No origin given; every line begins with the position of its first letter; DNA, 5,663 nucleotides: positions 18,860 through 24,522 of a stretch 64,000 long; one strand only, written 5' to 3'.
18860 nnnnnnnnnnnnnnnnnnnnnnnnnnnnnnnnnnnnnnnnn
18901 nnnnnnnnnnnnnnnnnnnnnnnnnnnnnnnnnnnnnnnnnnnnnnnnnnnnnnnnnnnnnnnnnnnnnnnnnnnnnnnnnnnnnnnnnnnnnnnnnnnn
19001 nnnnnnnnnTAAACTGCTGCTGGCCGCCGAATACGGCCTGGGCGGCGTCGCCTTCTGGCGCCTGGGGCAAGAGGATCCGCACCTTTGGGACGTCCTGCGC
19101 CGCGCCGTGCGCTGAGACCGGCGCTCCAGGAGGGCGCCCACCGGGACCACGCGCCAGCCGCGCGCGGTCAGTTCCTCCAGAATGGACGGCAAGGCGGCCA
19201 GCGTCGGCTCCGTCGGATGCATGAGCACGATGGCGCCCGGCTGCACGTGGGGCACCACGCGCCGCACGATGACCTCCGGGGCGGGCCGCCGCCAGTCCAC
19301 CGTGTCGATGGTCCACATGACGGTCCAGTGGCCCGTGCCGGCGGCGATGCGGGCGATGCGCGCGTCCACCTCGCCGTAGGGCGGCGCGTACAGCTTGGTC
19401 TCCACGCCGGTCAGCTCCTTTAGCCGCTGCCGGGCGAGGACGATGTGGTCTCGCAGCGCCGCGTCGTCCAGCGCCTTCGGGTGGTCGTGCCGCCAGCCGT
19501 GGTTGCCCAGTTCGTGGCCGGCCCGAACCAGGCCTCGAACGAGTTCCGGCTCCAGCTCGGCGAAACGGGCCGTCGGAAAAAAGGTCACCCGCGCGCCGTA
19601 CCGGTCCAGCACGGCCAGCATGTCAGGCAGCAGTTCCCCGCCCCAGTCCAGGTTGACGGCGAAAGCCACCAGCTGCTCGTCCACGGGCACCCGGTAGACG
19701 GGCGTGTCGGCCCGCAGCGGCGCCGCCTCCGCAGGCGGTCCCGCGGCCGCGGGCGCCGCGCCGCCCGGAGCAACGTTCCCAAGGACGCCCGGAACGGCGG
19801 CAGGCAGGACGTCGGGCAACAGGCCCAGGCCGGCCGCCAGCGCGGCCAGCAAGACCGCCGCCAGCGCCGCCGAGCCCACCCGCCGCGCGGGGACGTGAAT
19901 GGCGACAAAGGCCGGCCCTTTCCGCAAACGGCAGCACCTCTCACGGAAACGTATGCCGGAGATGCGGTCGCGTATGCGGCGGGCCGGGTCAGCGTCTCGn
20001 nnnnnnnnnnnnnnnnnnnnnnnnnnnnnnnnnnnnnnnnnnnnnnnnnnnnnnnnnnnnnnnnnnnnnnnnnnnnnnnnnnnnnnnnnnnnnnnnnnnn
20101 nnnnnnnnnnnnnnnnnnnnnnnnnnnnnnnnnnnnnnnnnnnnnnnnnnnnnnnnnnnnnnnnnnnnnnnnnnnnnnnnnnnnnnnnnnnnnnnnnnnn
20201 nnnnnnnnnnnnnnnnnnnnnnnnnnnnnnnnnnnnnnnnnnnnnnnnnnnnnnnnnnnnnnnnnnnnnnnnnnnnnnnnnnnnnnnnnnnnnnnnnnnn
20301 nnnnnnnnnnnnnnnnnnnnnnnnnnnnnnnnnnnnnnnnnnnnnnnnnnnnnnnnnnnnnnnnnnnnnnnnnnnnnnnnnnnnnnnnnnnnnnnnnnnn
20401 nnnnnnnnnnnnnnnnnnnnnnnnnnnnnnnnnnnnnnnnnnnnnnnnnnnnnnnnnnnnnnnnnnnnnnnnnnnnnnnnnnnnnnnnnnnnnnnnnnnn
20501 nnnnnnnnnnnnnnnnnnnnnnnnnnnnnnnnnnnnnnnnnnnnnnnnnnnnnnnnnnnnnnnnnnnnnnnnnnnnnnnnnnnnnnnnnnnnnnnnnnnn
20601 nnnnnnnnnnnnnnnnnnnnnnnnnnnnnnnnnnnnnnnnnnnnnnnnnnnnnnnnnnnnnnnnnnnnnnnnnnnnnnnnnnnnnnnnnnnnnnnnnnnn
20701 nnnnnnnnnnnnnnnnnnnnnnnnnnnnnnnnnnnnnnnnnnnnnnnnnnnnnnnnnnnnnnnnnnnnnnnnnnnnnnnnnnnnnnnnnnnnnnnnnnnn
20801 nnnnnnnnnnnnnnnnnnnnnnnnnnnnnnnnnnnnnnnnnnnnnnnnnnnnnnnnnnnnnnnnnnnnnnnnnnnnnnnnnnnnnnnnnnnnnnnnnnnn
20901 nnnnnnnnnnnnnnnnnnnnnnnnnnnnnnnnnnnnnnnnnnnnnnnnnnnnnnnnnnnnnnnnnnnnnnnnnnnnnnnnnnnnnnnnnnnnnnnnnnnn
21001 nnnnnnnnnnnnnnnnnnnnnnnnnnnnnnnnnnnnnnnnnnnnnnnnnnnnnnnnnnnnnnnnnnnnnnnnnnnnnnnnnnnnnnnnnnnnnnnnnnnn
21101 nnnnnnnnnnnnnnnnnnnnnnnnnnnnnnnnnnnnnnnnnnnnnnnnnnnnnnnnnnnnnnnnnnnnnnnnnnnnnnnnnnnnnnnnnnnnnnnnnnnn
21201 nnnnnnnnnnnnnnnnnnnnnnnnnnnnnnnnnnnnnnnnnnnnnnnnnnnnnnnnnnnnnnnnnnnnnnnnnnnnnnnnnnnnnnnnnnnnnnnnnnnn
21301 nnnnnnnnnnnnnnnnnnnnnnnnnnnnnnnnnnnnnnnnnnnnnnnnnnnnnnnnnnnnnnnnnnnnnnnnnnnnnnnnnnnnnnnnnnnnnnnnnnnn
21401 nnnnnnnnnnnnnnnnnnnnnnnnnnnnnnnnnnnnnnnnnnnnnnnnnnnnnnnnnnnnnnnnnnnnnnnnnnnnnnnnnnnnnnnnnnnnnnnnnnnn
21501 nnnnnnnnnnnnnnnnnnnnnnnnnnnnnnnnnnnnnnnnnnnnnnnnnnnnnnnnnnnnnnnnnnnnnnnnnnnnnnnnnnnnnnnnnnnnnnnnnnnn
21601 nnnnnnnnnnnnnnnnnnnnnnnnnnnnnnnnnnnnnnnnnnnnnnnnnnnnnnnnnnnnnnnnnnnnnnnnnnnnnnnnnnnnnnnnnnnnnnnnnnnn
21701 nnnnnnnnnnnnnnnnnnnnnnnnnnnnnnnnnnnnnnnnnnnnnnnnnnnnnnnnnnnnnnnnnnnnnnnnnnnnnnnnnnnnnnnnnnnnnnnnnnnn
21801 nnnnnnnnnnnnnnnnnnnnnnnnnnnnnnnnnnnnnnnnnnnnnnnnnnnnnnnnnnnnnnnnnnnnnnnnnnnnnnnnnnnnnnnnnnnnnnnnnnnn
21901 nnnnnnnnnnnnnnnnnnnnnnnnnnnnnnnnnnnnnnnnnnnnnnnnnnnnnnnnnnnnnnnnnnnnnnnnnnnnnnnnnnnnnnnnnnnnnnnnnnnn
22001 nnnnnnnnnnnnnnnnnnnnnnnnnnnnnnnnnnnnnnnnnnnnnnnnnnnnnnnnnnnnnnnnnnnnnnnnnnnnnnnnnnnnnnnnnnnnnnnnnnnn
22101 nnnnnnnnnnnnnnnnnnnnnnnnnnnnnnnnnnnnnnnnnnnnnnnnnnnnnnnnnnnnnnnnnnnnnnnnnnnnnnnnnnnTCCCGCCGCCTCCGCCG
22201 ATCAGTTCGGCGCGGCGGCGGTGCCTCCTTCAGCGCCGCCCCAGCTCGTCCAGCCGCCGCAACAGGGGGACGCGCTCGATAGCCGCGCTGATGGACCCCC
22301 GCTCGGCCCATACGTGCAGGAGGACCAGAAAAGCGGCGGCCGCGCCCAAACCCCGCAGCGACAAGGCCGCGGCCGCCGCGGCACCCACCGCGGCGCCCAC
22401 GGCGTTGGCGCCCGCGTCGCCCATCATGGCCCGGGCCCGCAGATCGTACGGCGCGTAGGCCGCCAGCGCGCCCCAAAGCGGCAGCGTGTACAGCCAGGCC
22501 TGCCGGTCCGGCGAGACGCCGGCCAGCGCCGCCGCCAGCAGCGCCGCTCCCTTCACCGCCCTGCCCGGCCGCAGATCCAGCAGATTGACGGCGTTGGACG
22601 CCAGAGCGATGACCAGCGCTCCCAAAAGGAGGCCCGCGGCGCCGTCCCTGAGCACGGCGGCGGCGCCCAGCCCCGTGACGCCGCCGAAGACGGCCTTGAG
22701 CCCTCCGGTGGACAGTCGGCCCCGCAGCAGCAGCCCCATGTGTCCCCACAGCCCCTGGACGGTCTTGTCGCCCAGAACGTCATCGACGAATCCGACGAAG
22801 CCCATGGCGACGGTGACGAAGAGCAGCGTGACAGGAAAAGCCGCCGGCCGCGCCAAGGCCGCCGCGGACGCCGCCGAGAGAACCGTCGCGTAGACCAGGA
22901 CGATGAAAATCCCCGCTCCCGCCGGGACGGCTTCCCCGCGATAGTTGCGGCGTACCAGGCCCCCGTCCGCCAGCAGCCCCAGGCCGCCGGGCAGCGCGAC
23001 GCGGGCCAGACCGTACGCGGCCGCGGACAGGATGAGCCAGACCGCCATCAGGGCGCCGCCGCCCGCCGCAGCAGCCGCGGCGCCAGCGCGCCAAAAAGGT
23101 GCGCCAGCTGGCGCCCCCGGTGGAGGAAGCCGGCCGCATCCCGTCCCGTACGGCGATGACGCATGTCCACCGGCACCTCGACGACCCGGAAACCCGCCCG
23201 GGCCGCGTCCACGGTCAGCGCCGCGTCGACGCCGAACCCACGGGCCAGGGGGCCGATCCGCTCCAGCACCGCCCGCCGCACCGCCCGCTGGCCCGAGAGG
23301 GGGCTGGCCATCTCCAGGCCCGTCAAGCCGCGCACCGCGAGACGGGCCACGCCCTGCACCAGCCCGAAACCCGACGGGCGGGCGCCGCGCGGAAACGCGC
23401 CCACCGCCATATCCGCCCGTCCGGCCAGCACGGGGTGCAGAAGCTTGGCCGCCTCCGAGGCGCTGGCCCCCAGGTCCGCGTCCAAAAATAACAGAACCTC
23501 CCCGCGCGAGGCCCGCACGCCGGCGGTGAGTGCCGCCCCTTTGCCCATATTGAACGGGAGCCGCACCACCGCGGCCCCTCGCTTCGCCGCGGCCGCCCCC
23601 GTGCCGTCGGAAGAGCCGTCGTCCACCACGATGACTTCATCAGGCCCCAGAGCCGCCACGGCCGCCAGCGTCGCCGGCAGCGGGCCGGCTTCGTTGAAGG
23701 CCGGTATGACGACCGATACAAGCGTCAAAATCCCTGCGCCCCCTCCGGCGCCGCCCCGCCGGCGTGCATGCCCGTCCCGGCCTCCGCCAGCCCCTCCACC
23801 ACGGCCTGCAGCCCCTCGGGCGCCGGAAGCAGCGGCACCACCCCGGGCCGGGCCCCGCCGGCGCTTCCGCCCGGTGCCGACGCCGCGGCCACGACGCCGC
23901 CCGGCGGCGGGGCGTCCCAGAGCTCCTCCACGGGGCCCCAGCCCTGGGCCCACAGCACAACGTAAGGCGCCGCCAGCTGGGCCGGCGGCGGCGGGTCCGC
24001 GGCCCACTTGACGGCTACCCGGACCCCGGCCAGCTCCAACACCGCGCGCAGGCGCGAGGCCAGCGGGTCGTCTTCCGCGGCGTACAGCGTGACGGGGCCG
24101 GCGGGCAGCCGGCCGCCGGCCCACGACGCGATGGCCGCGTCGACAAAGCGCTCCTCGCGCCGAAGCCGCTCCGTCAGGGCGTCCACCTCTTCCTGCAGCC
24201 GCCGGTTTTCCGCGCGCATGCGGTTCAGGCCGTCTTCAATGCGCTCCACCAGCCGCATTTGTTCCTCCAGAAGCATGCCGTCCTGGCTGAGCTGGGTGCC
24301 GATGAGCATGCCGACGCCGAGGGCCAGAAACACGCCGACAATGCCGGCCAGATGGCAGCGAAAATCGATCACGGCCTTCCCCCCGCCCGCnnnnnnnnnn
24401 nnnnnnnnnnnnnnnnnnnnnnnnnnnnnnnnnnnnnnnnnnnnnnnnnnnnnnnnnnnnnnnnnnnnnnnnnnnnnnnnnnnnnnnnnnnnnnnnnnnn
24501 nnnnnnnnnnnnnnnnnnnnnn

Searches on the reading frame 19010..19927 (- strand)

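Call 4: search_protein_families(library=pfam, proteins=[window:19010-19927:-], max_evalue=0.1)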
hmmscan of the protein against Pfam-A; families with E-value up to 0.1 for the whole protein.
window:19010-19927:- (306 aa): 3 families
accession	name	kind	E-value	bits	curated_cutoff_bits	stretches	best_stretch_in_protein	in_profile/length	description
PF01522.26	Polysacc_deac_1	-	1.2e-23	83.9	23.1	1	97-200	18-121/124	Polysaccharide deacetylase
PF04748.18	Polysacc_deac_2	-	0.0082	15.7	27.5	1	231-266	176-211/212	Divergent polysaccharide deacetylase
PF03229.18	Alpha_GJ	-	0.041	14.9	21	1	238-279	78-119/126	Alphavirus glycoprotein J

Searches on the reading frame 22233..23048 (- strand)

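Call 17: search_protein_families(library=pfam, proteins=[window:22233-23048:-], max_evalue=0.001)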
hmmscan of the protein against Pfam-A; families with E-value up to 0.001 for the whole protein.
window:22233-23048:- (272 aa): 1 family
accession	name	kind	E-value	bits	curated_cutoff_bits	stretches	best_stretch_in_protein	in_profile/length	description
PF00953.26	Glycos_transf_4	-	1.6e-09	38.4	27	1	74-226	3-157/160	Glycosyl transferase family 4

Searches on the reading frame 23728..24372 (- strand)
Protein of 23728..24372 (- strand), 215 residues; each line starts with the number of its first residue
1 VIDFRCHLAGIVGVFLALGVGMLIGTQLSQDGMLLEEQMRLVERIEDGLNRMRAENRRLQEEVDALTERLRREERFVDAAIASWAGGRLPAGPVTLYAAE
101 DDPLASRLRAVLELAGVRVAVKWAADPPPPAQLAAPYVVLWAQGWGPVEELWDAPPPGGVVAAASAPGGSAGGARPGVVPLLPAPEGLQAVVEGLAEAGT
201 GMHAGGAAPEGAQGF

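Call 17: search_protein_families(library=pfam, proteins=[window:23728-24372:-], max_evalue=0.001)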
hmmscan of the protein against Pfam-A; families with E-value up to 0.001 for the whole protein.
window:23728-24372:- (215 aa): 1 family
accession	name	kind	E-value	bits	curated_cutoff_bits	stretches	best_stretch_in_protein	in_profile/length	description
PF11382.13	MctB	-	2.5e-19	70.6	25.6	1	1-120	1-114/306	Copper transport outer membrane protein, MctB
